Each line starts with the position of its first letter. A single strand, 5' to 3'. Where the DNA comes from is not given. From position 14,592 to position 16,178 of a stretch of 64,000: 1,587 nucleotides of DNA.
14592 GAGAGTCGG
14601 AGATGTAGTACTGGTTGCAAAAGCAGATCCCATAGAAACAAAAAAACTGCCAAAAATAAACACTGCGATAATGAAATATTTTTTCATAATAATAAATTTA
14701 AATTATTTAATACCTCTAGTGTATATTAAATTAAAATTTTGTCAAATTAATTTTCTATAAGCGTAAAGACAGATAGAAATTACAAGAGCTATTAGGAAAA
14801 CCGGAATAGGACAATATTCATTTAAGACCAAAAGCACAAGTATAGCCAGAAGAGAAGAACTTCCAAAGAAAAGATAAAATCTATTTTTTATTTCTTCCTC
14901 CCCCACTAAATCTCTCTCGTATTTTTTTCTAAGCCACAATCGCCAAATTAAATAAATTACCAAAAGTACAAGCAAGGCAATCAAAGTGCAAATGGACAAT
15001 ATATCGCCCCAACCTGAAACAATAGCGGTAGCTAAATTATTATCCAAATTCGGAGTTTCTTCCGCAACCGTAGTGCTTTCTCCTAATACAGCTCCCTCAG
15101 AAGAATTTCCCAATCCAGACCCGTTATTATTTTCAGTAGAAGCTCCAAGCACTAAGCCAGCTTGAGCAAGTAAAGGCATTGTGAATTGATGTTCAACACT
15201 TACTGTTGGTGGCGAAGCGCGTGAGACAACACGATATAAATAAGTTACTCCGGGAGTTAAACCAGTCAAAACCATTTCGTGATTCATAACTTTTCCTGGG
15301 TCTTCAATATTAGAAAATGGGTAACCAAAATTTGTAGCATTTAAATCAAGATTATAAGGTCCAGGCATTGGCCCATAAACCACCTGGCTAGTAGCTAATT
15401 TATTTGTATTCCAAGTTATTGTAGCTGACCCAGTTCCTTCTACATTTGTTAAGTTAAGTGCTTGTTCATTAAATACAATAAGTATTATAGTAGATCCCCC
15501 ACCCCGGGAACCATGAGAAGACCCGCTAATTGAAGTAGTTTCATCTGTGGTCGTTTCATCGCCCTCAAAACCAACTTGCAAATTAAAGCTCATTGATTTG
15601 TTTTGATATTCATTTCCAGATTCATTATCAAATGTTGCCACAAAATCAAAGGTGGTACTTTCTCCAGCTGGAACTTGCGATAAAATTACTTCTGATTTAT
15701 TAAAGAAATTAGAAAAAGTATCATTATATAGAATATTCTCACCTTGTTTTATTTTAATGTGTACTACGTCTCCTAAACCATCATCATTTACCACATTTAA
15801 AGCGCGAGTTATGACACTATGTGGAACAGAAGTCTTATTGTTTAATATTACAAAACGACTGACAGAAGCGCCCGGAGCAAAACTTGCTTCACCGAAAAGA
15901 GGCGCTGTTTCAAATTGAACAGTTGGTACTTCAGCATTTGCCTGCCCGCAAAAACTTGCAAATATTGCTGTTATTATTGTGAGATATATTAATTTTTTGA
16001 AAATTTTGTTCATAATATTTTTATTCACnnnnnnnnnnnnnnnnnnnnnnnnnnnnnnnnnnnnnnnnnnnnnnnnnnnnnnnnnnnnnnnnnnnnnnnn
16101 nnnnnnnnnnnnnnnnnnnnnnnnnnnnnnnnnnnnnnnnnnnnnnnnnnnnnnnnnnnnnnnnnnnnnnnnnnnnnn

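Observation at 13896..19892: SipW-type signal peptidase with three cognate TasA/camelysin-class substrates in a cell-surface operon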

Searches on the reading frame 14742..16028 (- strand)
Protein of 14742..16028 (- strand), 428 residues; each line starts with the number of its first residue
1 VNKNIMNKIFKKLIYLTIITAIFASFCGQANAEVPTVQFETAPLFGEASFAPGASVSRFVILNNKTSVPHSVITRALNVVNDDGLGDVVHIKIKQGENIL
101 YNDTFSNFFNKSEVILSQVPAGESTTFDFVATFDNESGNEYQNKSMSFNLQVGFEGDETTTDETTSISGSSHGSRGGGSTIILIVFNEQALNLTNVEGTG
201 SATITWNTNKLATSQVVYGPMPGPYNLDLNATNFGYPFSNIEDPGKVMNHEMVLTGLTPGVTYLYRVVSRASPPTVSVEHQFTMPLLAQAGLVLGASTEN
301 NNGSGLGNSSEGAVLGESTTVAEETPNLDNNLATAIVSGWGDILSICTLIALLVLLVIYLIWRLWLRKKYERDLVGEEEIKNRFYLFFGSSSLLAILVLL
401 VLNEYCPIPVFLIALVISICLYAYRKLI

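Call 3: search_protein_families(library=ncbifam, proteins=[window:14742-16028:-], max_evalue=0.1)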
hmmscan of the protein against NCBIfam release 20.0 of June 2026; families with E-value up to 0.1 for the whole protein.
window:14742-16028:- (428 aa): 1 family
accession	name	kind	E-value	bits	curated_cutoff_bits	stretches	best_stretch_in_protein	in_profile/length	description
NF011980.0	PRK15445.1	subfamily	0.0083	15.2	457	1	346-423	182-262/430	arsenical efflux pump membrane protein ArsB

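Call 4: search_protein_families(library=pfam, proteins=[window:14742-16028:-], max_evalue=0.1)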
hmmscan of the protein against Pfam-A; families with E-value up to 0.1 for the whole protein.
window:14742-16028:- (428 aa): 5 families
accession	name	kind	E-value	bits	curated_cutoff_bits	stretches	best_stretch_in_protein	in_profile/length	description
PF16656.11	Pur_ac_phosph_N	-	2.2e-11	44.6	30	1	192-283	5-92/93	Purple acid Phosphatase, N-terminal domain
PF19448.4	DUF5986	-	0.025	14.6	25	1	135-198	114-173/238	Family of unknown function (DUF5986)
PF00041.27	fn3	-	0.029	15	25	1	192-271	7-70/84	Fibronectin type III domain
PF05425.18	CopD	-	0.03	15.1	32.1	1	338-401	39-101/105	Copper resistance protein D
PF05545.16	FixQ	-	0.04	14.3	29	0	348-369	14-35/49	Cbb3-type cytochrome oxidase component FixQ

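Call 24: find_homologous_proteins(query=window:14742-16028:-, max_evalue=0.001)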
Query window:14742-16028:- (428 aa): 147 proteins with E <= 0.001 among 8000 candidates; the best 120 are listed.
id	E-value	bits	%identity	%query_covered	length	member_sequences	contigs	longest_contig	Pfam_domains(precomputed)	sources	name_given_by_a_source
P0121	2.4e-276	934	100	99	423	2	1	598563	PF16656.12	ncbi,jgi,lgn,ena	ncbi:MAG: fibronectin type III domain-containing protein [Candidatus Paceibacterota bacterium]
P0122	1.7e-128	447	54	98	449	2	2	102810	PF16656.12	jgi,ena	-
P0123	1.7e-126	441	57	86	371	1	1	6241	PF16656.12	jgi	jgi:hypothetical protein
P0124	2.1e-121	424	50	99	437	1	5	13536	PF16656.12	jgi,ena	-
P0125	6.4e-121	422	50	99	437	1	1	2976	PF16656.12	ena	-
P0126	1.5e-118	414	50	100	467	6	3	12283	PF16656.12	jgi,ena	-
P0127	1.6e-118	414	51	94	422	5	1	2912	PF16656.12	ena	-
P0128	2.2e-115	404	50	99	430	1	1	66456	PF16656.12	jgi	jgi:hypothetical protein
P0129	2.7e-115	404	48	99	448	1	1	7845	PF16656.12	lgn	-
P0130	2.8e-114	400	46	98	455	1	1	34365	PF16656.12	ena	-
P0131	2.9e-114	400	49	100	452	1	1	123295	PF16656.12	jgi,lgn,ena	-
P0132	2.2e-113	397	49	100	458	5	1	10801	PF16656.12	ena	-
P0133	3.8e-113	397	50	95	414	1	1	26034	PF16656.12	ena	-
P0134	1.1e-111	392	44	99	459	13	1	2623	PF16656.12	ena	-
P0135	1.3e-111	391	51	91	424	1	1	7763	PF16656.12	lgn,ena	-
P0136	1.7e-111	391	48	99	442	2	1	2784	PF16656.12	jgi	jgi:hypothetical protein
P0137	2.7e-111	390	47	99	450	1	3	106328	PF16656.12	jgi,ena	jgi:hypothetical protein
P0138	3.3e-111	390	47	99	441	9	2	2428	PF16656.12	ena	-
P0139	1.4e-110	388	49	91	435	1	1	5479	PF16656.12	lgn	-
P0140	1.5e-110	388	49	91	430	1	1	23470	PF16656.12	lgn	-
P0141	1.5e-109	385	46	99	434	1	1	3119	PF16656.12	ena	-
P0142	1.8e-109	384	56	76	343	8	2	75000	PF16656.12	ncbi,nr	ncbi:TPA: hypothetical protein DIU22_04970 [Candidatus Woesebacteria bacterium]|nr:hypothetical prot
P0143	3.1e-109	384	45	93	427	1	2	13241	PF16656.12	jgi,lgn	-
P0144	8.2e-109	382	46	95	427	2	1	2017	PF16656.12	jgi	jgi:hypothetical protein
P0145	1.6e-108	381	47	95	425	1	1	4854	PF16656.12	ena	-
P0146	2.9e-108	380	47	97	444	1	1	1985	PF16656.12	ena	-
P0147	5.7e-108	379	46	99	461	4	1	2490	PF16656.12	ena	-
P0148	3.2e-106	374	47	99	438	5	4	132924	PF16656.12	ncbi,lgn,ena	ncbi:MAG: fibronectin type III domain-containing protein [Patescibacteria group bacterium]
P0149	1.4e-105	372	46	99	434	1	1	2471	PF16656.12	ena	-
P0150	2.9e-104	367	46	100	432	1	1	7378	PF16656.12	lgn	-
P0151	6.1e-103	363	45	91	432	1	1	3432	PF16656.12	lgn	-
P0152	2.4e-101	358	45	93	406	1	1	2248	PF16656.12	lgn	-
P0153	6.3e-101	356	47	92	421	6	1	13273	PF16656.12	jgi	-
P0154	1.1e-99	352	46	91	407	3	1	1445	PF16656.12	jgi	jgi:hypothetical protein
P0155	1.3e-98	349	45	98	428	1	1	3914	PF16656.12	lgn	-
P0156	4.3e-98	347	47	92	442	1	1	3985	PF16656.12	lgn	-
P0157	2.1e-96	341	42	98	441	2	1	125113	PF16656.12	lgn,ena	-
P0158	2.1e-96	341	41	96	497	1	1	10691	PF16656.12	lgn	-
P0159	3.7e-96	341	44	98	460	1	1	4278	PF16656.12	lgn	-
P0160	4.0e-96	340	43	99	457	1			PF16656.12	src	-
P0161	4.5e-96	340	41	98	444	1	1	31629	PF16656.12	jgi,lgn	jgi:hypothetical protein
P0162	2.9e-95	338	41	98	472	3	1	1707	PF16656.12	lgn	-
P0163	3.0e-95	338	42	99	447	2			PF16656.12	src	-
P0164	3.0e-95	338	43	99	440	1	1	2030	PF16656.12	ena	-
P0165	7.9e-95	336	42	98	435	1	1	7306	PF16656.12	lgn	-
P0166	9.1e-95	336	43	98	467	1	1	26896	PF16656.12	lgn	-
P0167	1.2e-94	336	42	98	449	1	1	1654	PF16656.12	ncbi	-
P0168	1.8e-94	335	44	97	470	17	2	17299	PF16656.12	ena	-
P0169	7.3e-94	333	40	98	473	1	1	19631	PF16656.12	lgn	-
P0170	2.2e-93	331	44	98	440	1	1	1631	PF16656.12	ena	-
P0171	4.3e-93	330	42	99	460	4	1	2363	PF16656.12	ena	-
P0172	1.7e-92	329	43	91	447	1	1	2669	PF16656.12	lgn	-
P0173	3.0e-92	328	40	98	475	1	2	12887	PF16656.12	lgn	-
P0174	6.1e-92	327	44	91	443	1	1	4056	PF16656.12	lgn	-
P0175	3.7e-89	318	39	99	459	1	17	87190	PF16656.12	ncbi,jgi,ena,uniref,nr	ncbi:hypothetical protein A2641_03870 [Candidatus Nomurabacteria bacterium RIFCSPHIGHO2_01_FULL_37_2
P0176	4.5e-89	317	41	91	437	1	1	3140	PF16656.12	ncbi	-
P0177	3.5e-88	314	41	97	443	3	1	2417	PF16656.12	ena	-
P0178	1.9e-87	312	42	98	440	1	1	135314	PF16656.12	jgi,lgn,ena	-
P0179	2.2e-87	312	49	82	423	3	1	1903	PF16656.12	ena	-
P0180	2.7e-87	311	40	99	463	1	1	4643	PF16656.12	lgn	-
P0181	9.7e-87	310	42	96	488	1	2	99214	PF16656.12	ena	-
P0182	2.3e-86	308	41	97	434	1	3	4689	PF16656.12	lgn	-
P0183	1.9e-84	302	40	99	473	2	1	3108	PF16656.12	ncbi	-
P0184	8.6e-84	300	39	99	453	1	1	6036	PF16656.12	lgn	-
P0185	6.0e-83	297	54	65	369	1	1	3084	PF16656.12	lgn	-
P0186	1.2e-82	296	54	57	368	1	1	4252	PF16656.12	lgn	-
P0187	4.6e-81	291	43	78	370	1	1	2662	PF16656.12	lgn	-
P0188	1.8e-75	272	41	85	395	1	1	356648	PF16656.12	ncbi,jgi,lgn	ncbi:MAG: fibronectin type III domain-containing protein [Candidatus Paceibacterota bacterium]|jgi:h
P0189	2.8e-75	272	39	99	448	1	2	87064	PF16656.12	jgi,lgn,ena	jgi:hypothetical protein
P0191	7.4e-74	267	45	73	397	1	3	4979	PF16656.12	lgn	-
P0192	4.7e-73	265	44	80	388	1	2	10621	PF16656.12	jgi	jgi:hypothetical protein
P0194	7.6e-71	257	40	85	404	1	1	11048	PF16656.12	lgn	-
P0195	2.0e-70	256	44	73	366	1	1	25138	PF16656.12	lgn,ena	-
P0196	4.7e-70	255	41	86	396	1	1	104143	PF16656.12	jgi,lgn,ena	-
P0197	8.0e-70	254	40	85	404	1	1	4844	PF16656.12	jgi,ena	-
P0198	9.9e-70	254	46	68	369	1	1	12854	PF16656.12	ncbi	-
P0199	1.7e-69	253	41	79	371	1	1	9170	PF16656.12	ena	-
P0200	6.4e-69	251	42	86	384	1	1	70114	PF16656.12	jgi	jgi:hypothetical protein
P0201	1.2e-68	250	45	66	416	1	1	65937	PF16656.12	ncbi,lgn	-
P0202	1.4e-68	250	50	65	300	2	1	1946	PF16656.12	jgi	-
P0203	4.3e-68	248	53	57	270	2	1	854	PF16656.12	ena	-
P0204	1.9e-67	246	45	66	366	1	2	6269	PF16656.12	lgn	-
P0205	1.3e-65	240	41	75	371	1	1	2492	PF16656.12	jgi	jgi:hypothetical protein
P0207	3.9e-63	232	38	85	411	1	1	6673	PF16656.12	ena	-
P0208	1.1e-62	230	40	85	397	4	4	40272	PF16656.12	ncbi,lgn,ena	-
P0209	1.4e-62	230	39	85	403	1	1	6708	PF16656.12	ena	-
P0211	1.0e-61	227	35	99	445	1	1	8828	PF16656.12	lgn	-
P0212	5.3e-61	225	46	64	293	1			PF16656.12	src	-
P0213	4.8e-60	222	39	78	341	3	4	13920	PF16656.12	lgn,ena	-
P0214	8.0e-60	221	36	98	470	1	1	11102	PF16656.12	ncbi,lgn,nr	ncbi:MAG: fibronectin type III domain-containing protein [bacterium]|nr:fibronectin type III domain-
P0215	5.5e-59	218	42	66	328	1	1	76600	PF16656.12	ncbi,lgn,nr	ncbi:fibronectin type III domain-containing protein [Candidatus Kaiserbacteria bacterium]|nr:fibrone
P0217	3.6e-58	215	42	62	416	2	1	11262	PF16656.12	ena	-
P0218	7.2e-58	214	37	98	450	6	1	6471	PF16656.12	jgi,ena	-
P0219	8.0e-58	214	40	68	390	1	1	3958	PF16656.12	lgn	-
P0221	8.9e-57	211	34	81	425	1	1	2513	PF16656.12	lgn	-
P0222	9.1e-57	211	38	71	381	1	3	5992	PF16656.12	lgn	-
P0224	1.6e-56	210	39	67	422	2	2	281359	PF16656.12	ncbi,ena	-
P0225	3.3e-56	209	36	78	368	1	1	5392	PF16656.12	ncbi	-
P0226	5.0e-56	208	37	94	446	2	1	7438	PF16656.12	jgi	-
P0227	5.2e-56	208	34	98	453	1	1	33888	PF16656.12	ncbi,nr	ncbi:MAG: fibronectin type III domain-containing protein [bacterium]|nr:fibronectin type III domain-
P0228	7.2e-56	208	33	94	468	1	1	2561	PF16656.12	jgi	-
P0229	1.7e-55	207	36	85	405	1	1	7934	PF16656.12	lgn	-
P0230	1.9e-54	203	33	99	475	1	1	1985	PF16656.12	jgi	-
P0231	8.6e-54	201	35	94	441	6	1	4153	PF16656.12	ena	-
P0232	1.4e-53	200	35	98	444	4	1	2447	PF16656.12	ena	-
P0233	2.9e-53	199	35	98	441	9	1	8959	PF16656.12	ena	-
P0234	2.5e-52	196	34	98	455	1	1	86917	PF16656.12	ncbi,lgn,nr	ncbi:MAG: fibronectin type III domain-containing protein [bacterium]|nr:fibronectin type III domain-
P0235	3.8e-52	196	34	77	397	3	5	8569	PF16656.12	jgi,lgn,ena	-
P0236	1.0e-51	194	41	63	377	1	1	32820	PF16656.12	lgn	-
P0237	1.7e-51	194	37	88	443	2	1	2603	PF16656.12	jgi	-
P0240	4.3e-47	179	36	80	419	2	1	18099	PF16656.12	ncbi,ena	-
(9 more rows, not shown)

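Call 37: predict_structure(alignment_id=A2)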
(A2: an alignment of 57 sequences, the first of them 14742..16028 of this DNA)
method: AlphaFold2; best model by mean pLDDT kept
length: 428 residues; sequences in the alignment: 57
mean_pLDDT: 80.9   pTM: 0.40
mean pLDDT of the five models: 80.9, 80.8, 80.0, 79.5, 79.2
residues with pLDDT >= 90: 232; 70-90: 102; 50-70: 26; < 50: 68
segments of 3 or more residues with pLDDT < 50: 169-180, 290-340
pLDDT, mean of each block of 10 residues (from residue 1): 70 83 64 84 80 91 93 93 92 97 97 95 97 84 85 80 52 35 86 89 94 95 87 94 92 96 94 85 81 39 37 34 37 47 75 94 95 95 94 96 93 94 91
secondary structure, 60 per line:
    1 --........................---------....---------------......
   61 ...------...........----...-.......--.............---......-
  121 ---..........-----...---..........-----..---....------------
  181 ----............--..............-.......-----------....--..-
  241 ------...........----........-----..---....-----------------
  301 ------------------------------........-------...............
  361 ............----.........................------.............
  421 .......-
elements in order: H3-26 E36-39 E55-63 E70-80 E89-95 E98-104 H105-110 E114-119 E124-133 E145-154 E165-168 E185-196 E199-212 E214-220 H232-235 E247-257 E262-269 E280-283 H331-338 H346-372 H377-401 H408-427

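Call 41: fold_search(model_id=the predicted structure, library=pdb)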
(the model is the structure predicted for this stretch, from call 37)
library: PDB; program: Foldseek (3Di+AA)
matches with E <= 10: 1600; with E <= 0.001: 334
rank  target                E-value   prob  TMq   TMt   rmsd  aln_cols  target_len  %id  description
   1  9i25_C                3.3e-09  1.00  0.22  0.31  10.8       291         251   10  WxLIP from Enterococcus faecium locus A bound to long WxL (released 2026-01-28)
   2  9i1y_B                1.1e-08  1.00  0.22  0.31  11.1       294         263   11  WxLIP from Enterococcus faecium (released 2026-01-28)
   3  9i1y_A                8.2e-08  1.00  0.20  0.30  11.3       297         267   11  WxLIP from Enterococcus faecium (released 2026-01-28)
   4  2w1n                  3.4e-07  1.00  0.17  0.29  18.2       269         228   14  cohesin and fibronectin type-III double module construct from the Clostridium perfringens glycoside hydrolase GH84C (released 2009-02-03)
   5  9fh8_A                4.5e-07  1.00  0.18  0.26  13.9       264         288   11  Crystal structure of the SPD-2 domain of Apis dorsata CEP192 (released 2025-03-26)
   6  9fh8_H                6.2e-07  1.00  0.18  0.25  14.3       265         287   10  Crystal structure of the SPD-2 domain of Apis dorsata CEP192 (released 2025-03-26)
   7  4b60_B                8.1e-07  1.00  0.17  0.24  18.0       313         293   10  Structure of rFnBPA(189-505) in complex with fibrinogen gamma chain C- terminal peptide (released 2013-10-09)
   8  7ptb                  9.6e-07  1.00  0.20  0.26  14.9       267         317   11  Crystal structure of the SPD-2 domain of human CEP192 (released 2022-04-06)
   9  4kkp_B                1.0e-06  1.00  0.20  0.30  14.8       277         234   11  Crystal structure of Vibrio cholerae RbmA (crystal form 2) (released 2013-05-22)
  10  3f84_B                1.3e-06  1.00  0.19  0.25  16.6       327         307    9  Structure of fusion complex of major pilin CfaB and major pilin CfaB of CFA/I pilus from ETEC E. coli (released 2009-08-11)
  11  6a8p_B                1.9e-06  1.00  0.18  0.14  11.9       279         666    8  Transglutaminase 2 mutant G224V in complex with GTP (released 2018-09-26)
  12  1fie_A                2.4e-06  1.00  0.18  0.13  11.7       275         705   10  RECOMBINANT HUMAN COAGULATION FACTOR XIII (released 1997-02-12)
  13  1l9n_A                2.4e-06  1.00  0.20  0.14  14.5       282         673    9  Three-dimensional structure of the human transglutaminase 3 enzyme: binding of calcium ions change structure for activ (released 2002-05-29)
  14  7uzs                  2.4e-06  1.00  0.19  0.14  13.9       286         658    8  Protein 4.2 (local refinement from consensus reconstruction of ankyrin complex classes) (released 2022-07-20)
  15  8cs9_X                3.4e-06  1.00  0.20  0.15  14.0       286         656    8  Composite reconstruction of Class 1 of the erythrocyte ankyrin-1 complex (released 2022-07-20)
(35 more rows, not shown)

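Call 43: search_protein_families(library=pfam, alignment_id=A2, max_evalue=1)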
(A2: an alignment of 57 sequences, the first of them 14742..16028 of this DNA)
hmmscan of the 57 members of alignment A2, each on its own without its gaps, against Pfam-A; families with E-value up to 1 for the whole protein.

A. member 1, window:14742-16028:- (428 aa): 6 families
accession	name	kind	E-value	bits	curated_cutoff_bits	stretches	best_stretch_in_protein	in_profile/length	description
PF16656.11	Pur_ac_phosph_N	-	2.2e-11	44.6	30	1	192-283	5-92/93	Purple acid Phosphatase, N-terminal domain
PF19448.4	DUF5986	-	0.025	14.6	25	1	135-198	114-173/238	Family of unknown function (DUF5986)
PF00041.27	fn3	-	0.029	15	25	1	192-271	7-70/84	Fibronectin type III domain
PF05425.18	CopD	-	0.03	15.1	32.1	1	338-401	39-101/105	Copper resistance protein D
PF05545.16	FixQ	-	0.04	14.3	29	1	348-369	14-35/49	Cbb3-type cytochrome oxidase component FixQ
PF03600.22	CitMHS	-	0.37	10.3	31.9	1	346-417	166-234/336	Citrate transporter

B. families by the number of members that match (of 57 scanned): 58 families (the first 25 are shown)
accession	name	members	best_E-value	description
PF16656.11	Pur_ac_phosph_N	57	2.2e-11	Purple acid Phosphatase, N-terminal domain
PF00041.27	fn3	35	0.0022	Fibronectin type III domain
PF05425.18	CopD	9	0.011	Copper resistance protein D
PF12725.13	DUF3810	5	0.0031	Protein of unknown function (DUF3810)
PF05545.16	FixQ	5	0.0088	Cbb3-type cytochrome oxidase component FixQ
PF03600.22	CitMHS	4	0.00078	Citrate transporter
PF01699.29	Na_Ca_ex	4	0.012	Sodium/calcium exchanger protein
PF02322.20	Cyt_bd_oxida_II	3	0.0021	Cytochrome bd terminal oxidase subunit II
PF17410.7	Stevor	3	0.003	Subtelomeric Variable Open Reading frame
PF18895.5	T4SS_pilin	2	0.00091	Type IV secretion system pilin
PF02009.21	RIFIN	2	0.0047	Rifin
PF06664.17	WLS-like_TM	2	0.022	Wntless-like, transmembrane domain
PF14340.12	DUF4395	2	0.032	Domain of unknown function (DUF4395)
PF11660.13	DUF3262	2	0.035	Protein of unknown function (DUF3262)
PF06772.16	LtrA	2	0.071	Bacterial low temperature requirement A protein (LtrA)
PF12389.13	Peptidase_M73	1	0.0021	Camelysin metallo-endopeptidase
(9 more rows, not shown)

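Call 45: find_encoding_contigs(protein=P0175, flank=7000, max_places=2)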
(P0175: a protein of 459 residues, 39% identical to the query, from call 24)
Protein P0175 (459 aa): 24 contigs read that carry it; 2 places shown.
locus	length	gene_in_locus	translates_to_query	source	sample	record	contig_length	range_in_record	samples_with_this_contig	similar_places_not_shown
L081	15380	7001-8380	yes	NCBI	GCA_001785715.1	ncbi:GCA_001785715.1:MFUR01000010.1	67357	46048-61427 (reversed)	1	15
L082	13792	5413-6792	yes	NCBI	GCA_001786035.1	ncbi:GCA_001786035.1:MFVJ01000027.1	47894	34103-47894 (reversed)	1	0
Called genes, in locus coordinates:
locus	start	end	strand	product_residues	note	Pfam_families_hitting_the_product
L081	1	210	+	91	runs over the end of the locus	-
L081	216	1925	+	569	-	PF03717:PBP_dimer, PF00905:Transpeptidase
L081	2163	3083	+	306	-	PF12389:Peptidase_M73 (faint)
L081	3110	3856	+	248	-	PF12389:Peptidase_M73 (weak)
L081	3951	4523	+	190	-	-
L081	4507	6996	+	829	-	PF00932:LTD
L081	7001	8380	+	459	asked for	PF16656:Pur_ac_phosph_N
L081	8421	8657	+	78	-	-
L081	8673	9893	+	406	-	PF22694:CtpB_N-like, PF00595:PDZ, PF13180:PDZ_2, PF17820:PDZ_6, PF03572:Peptidase_S41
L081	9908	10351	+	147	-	PF01281:Ribosomal_L9_N, PF03948:Ribosomal_L9_C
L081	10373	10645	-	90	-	PF01016:Ribosomal_L27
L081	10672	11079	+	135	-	-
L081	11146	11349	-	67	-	-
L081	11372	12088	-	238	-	PF01996:F420_ligase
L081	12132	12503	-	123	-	PF22091:DUF6941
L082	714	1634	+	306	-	PF12389:Peptidase_M73 (faint)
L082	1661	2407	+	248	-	PF12389:Peptidase_M73 (weak)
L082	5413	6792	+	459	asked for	PF16656:Pur_ac_phosph_N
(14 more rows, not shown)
